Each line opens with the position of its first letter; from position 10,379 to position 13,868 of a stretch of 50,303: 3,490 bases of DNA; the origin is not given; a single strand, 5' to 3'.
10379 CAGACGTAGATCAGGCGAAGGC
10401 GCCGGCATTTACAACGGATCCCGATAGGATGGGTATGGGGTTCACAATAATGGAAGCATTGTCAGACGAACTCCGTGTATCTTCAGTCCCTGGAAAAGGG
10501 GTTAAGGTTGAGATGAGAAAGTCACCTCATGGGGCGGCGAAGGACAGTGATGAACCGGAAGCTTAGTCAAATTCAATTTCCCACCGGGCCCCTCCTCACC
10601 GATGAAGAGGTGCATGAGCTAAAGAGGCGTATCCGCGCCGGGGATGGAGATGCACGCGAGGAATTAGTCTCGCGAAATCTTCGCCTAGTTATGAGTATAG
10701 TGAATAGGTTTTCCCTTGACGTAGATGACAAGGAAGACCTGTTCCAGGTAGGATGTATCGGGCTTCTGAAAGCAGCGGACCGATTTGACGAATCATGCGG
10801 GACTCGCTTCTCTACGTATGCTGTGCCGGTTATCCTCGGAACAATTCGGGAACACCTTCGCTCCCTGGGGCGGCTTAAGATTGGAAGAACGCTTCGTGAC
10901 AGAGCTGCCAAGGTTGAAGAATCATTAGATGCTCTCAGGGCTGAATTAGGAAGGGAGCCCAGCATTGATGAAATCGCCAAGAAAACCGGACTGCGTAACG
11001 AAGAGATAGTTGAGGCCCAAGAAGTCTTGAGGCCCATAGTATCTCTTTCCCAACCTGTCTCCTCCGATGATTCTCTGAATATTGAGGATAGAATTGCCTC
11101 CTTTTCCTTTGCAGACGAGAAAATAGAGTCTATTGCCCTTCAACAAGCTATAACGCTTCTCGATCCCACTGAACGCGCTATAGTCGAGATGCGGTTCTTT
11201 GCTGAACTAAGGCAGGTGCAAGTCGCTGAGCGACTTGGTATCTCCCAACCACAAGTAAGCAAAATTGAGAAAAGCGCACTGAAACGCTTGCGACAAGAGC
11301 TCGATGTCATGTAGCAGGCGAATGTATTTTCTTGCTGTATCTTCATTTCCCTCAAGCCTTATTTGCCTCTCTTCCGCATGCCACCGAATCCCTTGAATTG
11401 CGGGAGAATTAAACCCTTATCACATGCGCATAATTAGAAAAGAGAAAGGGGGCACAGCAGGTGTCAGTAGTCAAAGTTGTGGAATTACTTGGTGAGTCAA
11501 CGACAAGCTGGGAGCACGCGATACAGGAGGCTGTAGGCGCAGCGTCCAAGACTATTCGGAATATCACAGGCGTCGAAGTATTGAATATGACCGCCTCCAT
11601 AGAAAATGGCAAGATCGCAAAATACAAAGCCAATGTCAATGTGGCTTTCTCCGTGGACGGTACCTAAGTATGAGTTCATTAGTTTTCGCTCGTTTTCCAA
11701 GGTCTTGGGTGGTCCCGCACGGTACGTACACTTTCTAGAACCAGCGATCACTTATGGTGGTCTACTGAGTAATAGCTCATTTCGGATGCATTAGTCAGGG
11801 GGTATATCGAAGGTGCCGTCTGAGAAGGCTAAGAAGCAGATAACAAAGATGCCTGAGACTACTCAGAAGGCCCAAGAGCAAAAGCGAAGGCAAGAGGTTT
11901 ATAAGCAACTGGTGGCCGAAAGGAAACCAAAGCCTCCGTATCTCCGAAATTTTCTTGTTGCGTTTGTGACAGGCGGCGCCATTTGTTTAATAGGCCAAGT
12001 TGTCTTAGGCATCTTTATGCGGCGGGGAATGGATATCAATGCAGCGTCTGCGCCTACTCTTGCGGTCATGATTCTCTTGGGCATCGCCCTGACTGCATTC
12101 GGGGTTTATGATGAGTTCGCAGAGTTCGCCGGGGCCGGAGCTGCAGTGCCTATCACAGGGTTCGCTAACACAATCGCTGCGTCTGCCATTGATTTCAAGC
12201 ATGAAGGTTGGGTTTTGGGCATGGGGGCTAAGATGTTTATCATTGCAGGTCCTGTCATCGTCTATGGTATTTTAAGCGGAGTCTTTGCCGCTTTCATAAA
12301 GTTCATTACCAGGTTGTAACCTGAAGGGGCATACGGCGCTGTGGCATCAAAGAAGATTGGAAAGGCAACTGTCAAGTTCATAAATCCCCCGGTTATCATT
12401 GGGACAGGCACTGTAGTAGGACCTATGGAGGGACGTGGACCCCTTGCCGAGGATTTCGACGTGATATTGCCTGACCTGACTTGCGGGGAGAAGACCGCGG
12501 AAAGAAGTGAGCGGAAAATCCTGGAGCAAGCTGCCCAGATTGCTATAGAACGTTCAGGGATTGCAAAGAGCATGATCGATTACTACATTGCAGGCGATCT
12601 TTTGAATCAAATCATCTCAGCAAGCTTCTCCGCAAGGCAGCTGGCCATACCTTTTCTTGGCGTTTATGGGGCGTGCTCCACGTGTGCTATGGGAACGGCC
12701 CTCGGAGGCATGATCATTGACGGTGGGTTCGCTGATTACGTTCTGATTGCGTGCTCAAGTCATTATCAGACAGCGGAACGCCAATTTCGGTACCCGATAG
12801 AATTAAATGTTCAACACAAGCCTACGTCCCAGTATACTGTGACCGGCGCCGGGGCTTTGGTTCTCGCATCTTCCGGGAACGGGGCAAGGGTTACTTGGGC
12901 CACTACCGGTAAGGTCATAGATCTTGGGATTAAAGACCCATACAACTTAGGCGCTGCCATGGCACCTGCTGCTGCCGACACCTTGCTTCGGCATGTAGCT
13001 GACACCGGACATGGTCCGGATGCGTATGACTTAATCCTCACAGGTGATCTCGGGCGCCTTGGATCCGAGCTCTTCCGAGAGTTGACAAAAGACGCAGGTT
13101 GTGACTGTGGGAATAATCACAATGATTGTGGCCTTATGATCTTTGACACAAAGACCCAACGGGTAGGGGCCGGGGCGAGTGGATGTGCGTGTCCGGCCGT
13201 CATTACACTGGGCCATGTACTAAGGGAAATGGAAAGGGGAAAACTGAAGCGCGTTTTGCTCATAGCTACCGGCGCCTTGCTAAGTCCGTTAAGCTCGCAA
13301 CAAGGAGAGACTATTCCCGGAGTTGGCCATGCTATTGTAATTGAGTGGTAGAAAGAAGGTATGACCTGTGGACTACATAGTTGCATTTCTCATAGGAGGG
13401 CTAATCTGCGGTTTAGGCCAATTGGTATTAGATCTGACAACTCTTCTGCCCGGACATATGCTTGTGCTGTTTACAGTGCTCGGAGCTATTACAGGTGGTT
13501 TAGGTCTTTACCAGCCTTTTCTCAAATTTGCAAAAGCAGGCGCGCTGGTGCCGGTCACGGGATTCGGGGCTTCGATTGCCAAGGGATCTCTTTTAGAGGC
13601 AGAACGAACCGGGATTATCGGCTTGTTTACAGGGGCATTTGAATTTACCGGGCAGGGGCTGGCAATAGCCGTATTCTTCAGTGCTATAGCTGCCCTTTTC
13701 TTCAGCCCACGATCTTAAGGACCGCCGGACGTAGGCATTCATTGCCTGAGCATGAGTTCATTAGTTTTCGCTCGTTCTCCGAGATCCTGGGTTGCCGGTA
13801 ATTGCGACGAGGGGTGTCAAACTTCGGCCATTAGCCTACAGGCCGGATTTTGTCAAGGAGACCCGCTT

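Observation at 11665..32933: Unrecognised interspersed mosaic repeat family: five intergenic copies built from shuffled modules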

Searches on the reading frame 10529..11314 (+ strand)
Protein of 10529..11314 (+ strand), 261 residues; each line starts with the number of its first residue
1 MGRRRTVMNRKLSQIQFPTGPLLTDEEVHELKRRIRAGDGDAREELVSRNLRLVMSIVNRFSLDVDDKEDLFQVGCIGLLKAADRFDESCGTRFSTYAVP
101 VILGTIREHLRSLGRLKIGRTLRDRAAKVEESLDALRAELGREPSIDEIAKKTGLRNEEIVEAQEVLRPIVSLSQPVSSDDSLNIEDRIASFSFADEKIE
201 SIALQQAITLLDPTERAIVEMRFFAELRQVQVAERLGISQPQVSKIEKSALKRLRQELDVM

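Call 11: search_protein_families(library=pfam, proteins=[window:10529-11314:+])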
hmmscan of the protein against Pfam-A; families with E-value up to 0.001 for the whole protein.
window:10529-11314:+ (261 aa): 7 families
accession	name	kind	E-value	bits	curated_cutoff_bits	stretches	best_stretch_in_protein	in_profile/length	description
PF04542.20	Sigma70_r2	-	8.2e-18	64.4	24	1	46-115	1-70/71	Sigma-70 region 2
PF04545.22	Sigma70_r4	-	7.3e-14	51.5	24.1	1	210-256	4-50/50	Sigma-70, region 4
PF04539.22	Sigma70_r3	-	8.7e-13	48.6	25.3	1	128-187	5-64/78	Sigma-70 region 3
PF08281.18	Sigma70_r4_2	-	2.3e-07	30.8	25.7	1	203-243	3-43/54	Sigma-70, region 4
PF13744.12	HTH_37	-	2.1e-05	24.7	27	1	216-254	21-59/80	Helix-turn-helix domain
PF01381.28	HTH_3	-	6.9e-05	23.2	23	1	227-249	10-32/55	Helix-turn-helix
PF13560.12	HTH_31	-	0.00068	20.3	27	0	225-249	13-37/64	Helix-turn-helix domain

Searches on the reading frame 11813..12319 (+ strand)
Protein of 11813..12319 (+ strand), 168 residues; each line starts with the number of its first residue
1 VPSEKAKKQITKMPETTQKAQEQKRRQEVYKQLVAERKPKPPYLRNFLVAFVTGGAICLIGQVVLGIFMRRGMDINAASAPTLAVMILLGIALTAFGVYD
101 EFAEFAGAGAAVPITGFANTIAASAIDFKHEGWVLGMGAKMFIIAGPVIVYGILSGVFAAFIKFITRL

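Call 11: search_protein_families(library=pfam, proteins=[window:11813-12319:+])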
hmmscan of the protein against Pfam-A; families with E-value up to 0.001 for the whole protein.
window:11813-12319:+ (168 aa): 1 family
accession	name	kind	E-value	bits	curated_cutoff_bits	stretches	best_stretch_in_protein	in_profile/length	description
PF03862.18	SpoVAC_SpoVAEB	-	3.9e-38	130.8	25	1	46-162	1-117/117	SpoVAC/SpoVAEB sporulation membrane protein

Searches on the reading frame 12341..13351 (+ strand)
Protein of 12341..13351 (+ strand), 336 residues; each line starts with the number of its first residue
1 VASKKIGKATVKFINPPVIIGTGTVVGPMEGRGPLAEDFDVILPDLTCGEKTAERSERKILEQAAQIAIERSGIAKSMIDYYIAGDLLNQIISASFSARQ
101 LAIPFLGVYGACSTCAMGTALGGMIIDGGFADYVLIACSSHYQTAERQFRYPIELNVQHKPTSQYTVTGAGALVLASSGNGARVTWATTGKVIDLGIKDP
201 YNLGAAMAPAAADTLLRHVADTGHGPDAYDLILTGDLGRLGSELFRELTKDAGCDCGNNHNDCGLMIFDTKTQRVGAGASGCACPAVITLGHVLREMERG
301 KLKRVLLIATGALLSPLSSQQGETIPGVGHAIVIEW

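Call 11: search_protein_families(library=pfam, proteins=[window:12341-13351:+])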
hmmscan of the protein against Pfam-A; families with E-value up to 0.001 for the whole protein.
window:12341-13351:+ (336 aa): 1 family
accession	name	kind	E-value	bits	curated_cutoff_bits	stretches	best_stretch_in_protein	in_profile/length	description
PF07451.17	SpoVAD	-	6e-142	472.7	22.1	1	7-335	1-329/329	Stage V sporulation protein AD (SpoVAD)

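Call 21: find_encoding_contigs(protein=window:12341-13351:+, flank=10000, max_places=10)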
Protein window:12341-13351:+ (336 aa): 23 contigs read that carry it; 6 places shown.
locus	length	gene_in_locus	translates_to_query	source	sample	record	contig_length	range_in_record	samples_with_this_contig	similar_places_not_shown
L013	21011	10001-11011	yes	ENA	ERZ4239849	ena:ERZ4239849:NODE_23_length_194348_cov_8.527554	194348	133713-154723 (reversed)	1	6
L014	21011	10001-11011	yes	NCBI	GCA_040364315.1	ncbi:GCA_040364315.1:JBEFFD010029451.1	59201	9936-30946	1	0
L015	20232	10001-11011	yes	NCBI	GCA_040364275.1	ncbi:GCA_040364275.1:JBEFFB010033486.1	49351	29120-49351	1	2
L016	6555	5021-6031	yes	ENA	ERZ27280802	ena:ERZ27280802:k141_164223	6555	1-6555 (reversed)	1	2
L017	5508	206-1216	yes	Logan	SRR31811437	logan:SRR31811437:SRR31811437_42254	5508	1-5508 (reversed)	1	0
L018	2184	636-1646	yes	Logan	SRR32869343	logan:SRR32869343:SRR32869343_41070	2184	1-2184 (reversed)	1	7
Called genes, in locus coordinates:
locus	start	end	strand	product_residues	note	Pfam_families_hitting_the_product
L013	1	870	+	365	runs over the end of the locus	PF12982:DUF3866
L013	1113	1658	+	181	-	PF28549:NDPSase_N, PF00293:NUDIX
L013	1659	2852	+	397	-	PF14520:HHH_5 (faint)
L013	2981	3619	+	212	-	PF01944:SpoIIM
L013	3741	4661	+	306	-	PF02899:Phage_int_SAM_1, PF13102:Phage_int_SAM_5 (weak), PF00589:Phage_integrase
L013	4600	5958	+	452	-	PF02885:Glycos_trans_3N, PF00591:Glycos_transf_3, PF07831:PYNP_C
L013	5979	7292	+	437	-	PF00768:Peptidase_S11, PF13354:Beta-lactamase2, PF07943:PBP5_C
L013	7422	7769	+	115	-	PF01740:STAS, PF13466:STAS_2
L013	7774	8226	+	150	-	PF13581:HATPase_c_2, PF02518:HATPase_c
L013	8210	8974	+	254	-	PF04542:Sigma70_r2, PF04539:Sigma70_r3, PF13744:HTH_37 (faint), PF08281:Sigma70_r4_2 (weak), PF04545:Sigma70_r4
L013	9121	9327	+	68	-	PF07311:Dodecin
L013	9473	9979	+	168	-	PF03862:SpoVAC_SpoVAEB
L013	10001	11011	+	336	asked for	PF07451:SpoVAD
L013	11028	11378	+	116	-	PF03862:SpoVAC_SpoVAEB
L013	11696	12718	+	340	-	PF09989:DUF2229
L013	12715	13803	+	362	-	PF09989:DUF2229, PF06050:HGD-D (faint)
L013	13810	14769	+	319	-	PF01869:BcrAD_BadFG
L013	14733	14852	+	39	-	-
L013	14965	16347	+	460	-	PF02784:Orn_Arg_deC_N, PF00278:Orn_DAP_Arg_deC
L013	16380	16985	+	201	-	PF02163:Peptidase_M50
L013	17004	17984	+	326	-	PF00579:tRNA-synt_1b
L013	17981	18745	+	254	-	PF02616:SMC_ScpA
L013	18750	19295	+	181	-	PF04079:SMC_ScpB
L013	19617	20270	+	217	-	PF11167:DUF2953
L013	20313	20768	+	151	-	PF09579:Spore_YtfJ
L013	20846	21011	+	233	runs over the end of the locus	PF02254:TrkA_N, PF02737:3HCDH_N (weak), PF03446:NAD_binding_2 (weak), PF03721:UDPG_MGDP_dh_N (weak), PF00107:ADH_zinc_N (faint), PF02080:TrkA_C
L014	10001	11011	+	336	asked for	PF07451:SpoVAD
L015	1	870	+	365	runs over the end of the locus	PF12982:DUF3866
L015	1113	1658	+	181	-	PF28549:NDPSase_N, PF00293:NUDIX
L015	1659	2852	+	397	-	PF14520:HHH_5 (faint)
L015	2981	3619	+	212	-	PF01944:SpoIIM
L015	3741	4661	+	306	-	PF02899:Phage_int_SAM_1, PF13102:Phage_int_SAM_5 (weak), PF00589:Phage_integrase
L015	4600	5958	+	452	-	PF02885:Glycos_trans_3N, PF00591:Glycos_transf_3, PF07831:PYNP_C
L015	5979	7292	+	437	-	PF00768:Peptidase_S11, PF13354:Beta-lactamase2, PF07943:PBP5_C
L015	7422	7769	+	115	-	PF01740:STAS, PF13466:STAS_2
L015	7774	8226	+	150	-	PF13581:HATPase_c_2, PF02518:HATPase_c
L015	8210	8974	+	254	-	PF04542:Sigma70_r2, PF04539:Sigma70_r3, PF13744:HTH_37 (faint), PF08281:Sigma70_r4_2 (weak), PF04545:Sigma70_r4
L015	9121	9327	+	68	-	PF07311:Dodecin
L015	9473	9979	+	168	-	PF03862:SpoVAC_SpoVAEB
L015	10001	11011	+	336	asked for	PF07451:SpoVAD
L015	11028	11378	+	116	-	PF03862:SpoVAC_SpoVAEB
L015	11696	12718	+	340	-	PF09989:DUF2229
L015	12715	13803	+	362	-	PF09989:DUF2229, PF06050:HGD-D (faint)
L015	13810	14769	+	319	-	PF01869:BcrAD_BadFG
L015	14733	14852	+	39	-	-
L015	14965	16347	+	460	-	PF02784:Orn_Arg_deC_N, PF00278:Orn_DAP_Arg_deC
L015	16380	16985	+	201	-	PF02163:Peptidase_M50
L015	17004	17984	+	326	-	PF00579:tRNA-synt_1b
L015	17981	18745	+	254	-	PF02616:SMC_ScpA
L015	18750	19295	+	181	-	PF04079:SMC_ScpB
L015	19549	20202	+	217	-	PF11167:DUF2953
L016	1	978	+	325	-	?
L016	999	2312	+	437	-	PF00768:Peptidase_S11, PF13354:Beta-lactamase2, PF07943:PBP5_C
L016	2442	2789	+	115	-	PF01740:STAS, PF13466:STAS_2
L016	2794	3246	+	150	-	PF13581:HATPase_c_2, PF02518:HATPase_c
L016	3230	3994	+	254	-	PF04542:Sigma70_r2, PF04539:Sigma70_r3, PF13744:HTH_37 (faint), PF08281:Sigma70_r4_2 (weak), PF04545:Sigma70_r4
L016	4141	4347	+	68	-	PF07311:Dodecin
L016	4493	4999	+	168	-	PF03862:SpoVAC_SpoVAEB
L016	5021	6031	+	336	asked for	PF07451:SpoVAD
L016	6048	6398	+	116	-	PF03862:SpoVAC_SpoVAEB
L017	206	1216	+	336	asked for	PF07451:SpoVAD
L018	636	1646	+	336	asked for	PF07451:SpoVAD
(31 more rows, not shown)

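Call 24: find_homologous_proteins(query=window:12341-13351:+, max_evalue=1e-60)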
Query window:12341-13351:+ (336 aa): 7947 proteins with E <= 1e-60 among 8000 candidates; the best 120 are listed.
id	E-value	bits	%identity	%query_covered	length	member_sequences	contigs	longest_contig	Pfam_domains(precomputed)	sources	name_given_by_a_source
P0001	1.1e-221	753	100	100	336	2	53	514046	PF07451.18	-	-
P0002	5.4e-203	691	90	100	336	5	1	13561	PF07451.18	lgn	-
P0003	1.7e-202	690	90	100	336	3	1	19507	PF07451.18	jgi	jgi:stage V sporulation protein AD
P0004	1.2e-196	670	89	100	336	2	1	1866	PF07451.18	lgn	-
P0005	6.3e-193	658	87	100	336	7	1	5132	PF07451.18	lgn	-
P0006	9.7e-191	651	86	100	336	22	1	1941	PF07451.18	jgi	jgi:stage V sporulation protein AD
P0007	1.8e-190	650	85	100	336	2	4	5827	PF07451.18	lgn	-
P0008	2.1e-184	630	82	100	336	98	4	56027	PF07451.18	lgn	-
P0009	3.2e-178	610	81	100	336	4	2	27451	PF07451.18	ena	-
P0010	1.1e-164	565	73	100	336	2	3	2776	PF07451.18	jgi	-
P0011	5.7e-164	563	73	100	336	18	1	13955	PF07451.18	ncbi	ncbi:MAG: stage V sporulation protein AD [Betaproteobacteria bacterium]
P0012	8.7e-163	559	73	100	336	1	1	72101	PF07451.18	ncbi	ncbi:MAG: stage V sporulation protein AD [Clostridia bacterium]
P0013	1.2e-159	549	73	100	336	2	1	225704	PF07451.18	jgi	jgi:stage V sporulation protein AD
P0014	4.5e-158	544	71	100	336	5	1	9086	PF07451.18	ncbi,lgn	ncbi:MAG: stage V sporulation protein AD [Bacillota bacterium]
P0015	4.3e-155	534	70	100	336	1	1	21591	PF07451.18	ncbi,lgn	-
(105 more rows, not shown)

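Call 25: find_encoding_contigs(protein=P0003, flank=10000, max_places=2)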
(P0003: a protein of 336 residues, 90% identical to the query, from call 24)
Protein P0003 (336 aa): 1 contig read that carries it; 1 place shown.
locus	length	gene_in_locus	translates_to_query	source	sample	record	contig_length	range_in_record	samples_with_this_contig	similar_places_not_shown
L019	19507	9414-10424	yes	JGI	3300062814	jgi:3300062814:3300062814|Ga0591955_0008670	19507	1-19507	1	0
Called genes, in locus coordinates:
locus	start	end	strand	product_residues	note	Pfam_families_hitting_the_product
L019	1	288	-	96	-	?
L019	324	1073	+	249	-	PF28549:NDPSase_N, PF00293:NUDIX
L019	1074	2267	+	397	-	-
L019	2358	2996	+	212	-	PF01944:SpoIIM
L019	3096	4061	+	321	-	PF02899:Phage_int_SAM_1, PF00589:Phage_integrase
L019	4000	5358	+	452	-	PF02885:Glycos_trans_3N, PF00591:Glycos_transf_3, PF07831:PYNP_C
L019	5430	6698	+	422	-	PF00768:Peptidase_S11, PF13354:Beta-lactamase2, PF07943:PBP5_C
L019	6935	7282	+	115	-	PF01740:STAS, PF13466:STAS_2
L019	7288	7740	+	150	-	PF13581:HATPase_c_2, PF02518:HATPase_c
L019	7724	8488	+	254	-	PF04542:Sigma70_r2, PF04539:Sigma70_r3, PF08281:Sigma70_r4_2 (weak), PF04545:Sigma70_r4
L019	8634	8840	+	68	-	PF07311:Dodecin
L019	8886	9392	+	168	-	PF03862:SpoVAC_SpoVAEB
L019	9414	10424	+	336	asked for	PF07451:SpoVAD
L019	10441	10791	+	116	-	PF03862:SpoVAC_SpoVAEB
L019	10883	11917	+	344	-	PF09989:DUF2229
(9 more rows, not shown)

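Call 26: find_encoding_contigs(protein=P0002, flank=10000, max_places=2)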
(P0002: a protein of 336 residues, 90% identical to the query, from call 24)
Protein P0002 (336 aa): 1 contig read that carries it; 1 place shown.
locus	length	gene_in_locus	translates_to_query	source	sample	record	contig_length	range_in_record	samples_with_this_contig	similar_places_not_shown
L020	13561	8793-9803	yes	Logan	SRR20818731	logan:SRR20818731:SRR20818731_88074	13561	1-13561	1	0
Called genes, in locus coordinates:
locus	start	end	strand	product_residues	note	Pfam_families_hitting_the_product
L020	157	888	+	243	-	PF01048:PNP_UDP_1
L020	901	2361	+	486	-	PF01979:Amidohydro_1, PF07969:Amidohydro_3 (faint)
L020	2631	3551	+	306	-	PF02899:Phage_int_SAM_1, PF13102:Phage_int_SAM_5 (faint), PF00589:Phage_integrase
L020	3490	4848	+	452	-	PF02885:Glycos_trans_3N, PF00591:Glycos_transf_3, PF07831:PYNP_C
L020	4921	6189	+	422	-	PF00768:Peptidase_S11, PF13354:Beta-lactamase2, PF07943:PBP5_C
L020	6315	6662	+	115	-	PF01740:STAS, PF13466:STAS_2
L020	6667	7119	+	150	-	PF13581:HATPase_c_2, PF02518:HATPase_c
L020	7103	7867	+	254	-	PF04542:Sigma70_r2, PF01381:HTH_3 (faint), PF04539:Sigma70_r3, PF13744:HTH_37 (faint), PF08281:Sigma70_r4_2 (weak), PF04545:Sigma70_r4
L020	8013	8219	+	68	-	PF07311:Dodecin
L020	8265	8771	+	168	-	PF03862:SpoVAC_SpoVAEB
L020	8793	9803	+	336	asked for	PF07451:SpoVAD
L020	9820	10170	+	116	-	PF03862:SpoVAC_SpoVAEB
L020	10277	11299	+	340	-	PF09989:DUF2229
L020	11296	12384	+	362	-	PF09989:DUF2229 (weak)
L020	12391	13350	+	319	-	PF01869:BcrAD_BadFG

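Call 27: find_encoding_contigs(protein=P0008, flank=10000, max_places=3)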
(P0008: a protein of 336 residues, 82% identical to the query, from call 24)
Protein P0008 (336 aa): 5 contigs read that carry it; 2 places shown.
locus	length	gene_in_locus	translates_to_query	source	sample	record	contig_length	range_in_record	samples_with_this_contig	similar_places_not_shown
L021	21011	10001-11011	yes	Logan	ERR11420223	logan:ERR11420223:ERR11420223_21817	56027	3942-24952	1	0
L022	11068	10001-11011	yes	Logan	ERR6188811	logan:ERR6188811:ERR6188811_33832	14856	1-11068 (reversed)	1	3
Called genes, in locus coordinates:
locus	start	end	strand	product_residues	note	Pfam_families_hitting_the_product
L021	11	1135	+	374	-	PF12982:DUF3866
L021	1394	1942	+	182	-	PF28549:NDPSase_N, PF00293:NUDIX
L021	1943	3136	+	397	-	PF13263:PHP_C (weak)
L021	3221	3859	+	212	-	PF01944:SpoIIM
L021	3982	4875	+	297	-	PF02899:Phage_int_SAM_1, PF13102:Phage_int_SAM_5 (faint), PF13495:Phage_int_SAM_4 (faint), PF00589:Phage_integrase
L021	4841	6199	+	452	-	PF02885:Glycos_trans_3N, PF00591:Glycos_transf_3, PF07831:PYNP_C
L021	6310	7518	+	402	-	PF00768:Peptidase_S11, PF13354:Beta-lactamase2, PF07943:PBP5_C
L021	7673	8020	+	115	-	PF01740:STAS, PF13466:STAS_2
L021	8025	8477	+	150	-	PF13581:HATPase_c_2, PF02518:HATPase_c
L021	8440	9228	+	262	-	PF04542:Sigma70_r2, PF13744:HTH_37 (faint), PF04539:Sigma70_r3, PF08281:Sigma70_r4_2, PF04545:Sigma70_r4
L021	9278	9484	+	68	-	PF07311:Dodecin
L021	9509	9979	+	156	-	PF03862:SpoVAC_SpoVAEB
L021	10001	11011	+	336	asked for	PF07451:SpoVAD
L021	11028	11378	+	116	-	PF03862:SpoVAC_SpoVAEB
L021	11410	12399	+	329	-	PF09989:DUF2229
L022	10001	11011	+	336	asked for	PF07451:SpoVAD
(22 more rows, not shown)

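Call 28: find_encoding_contigs(protein=P0009, flank=10000, max_places=2)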
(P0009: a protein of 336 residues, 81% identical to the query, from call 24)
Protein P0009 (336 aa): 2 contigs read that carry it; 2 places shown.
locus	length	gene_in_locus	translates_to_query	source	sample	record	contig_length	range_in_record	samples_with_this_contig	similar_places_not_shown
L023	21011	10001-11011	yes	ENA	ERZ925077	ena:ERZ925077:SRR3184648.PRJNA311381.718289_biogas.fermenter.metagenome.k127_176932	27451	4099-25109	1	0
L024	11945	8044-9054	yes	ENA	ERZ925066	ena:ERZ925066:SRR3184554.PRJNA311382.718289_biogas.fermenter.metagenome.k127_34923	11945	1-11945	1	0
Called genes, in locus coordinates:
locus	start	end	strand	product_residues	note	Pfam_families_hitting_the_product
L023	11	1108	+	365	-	PF12982:DUF3866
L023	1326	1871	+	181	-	PF28549:NDPSase_N, PF00293:NUDIX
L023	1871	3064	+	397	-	PF13263:PHP_C (weak)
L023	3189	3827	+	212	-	PF01944:SpoIIM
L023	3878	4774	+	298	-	PF02899:Phage_int_SAM_1, PF13495:Phage_int_SAM_4 (weak), PF00589:Phage_integrase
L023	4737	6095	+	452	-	PF02885:Glycos_trans_3N, PF00591:Glycos_transf_3, PF07831:PYNP_C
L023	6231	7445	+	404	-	PF00768:Peptidase_S11, PF13354:Beta-lactamase2, PF07943:PBP5_C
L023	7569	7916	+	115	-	PF01740:STAS, PF13466:STAS_2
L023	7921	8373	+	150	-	PF13581:HATPase_c_2, PF02518:HATPase_c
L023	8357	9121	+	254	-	PF04542:Sigma70_r2, PF13744:HTH_37 (faint), PF04539:Sigma70_r3 (weak), PF08281:Sigma70_r4_2, PF04545:Sigma70_r4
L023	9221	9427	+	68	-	PF07311:Dodecin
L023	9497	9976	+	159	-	PF03862:SpoVAC_SpoVAEB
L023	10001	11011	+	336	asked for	PF07451:SpoVAD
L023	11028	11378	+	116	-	PF03862:SpoVAC_SpoVAEB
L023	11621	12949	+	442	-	PF00278:Orn_DAP_Arg_deC, PF02784:Orn_Arg_deC_N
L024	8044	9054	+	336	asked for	PF07451:SpoVAD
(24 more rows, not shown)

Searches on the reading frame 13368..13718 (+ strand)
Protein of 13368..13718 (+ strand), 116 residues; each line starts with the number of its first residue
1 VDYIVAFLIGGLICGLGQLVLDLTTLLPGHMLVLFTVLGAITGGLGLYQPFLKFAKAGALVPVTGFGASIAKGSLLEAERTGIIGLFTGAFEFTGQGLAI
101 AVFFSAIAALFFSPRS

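Call 11: search_protein_families(library=pfam, proteins=[window:13368-13718:+])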
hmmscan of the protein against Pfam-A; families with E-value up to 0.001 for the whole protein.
window:13368-13718:+ (116 aa): 1 family
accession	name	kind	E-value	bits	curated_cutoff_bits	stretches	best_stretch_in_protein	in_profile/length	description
PF03862.18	SpoVAC_SpoVAEB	-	3.6e-30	105.1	25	1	2-110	1-116/117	SpoVAC/SpoVAEB sporulation membrane protein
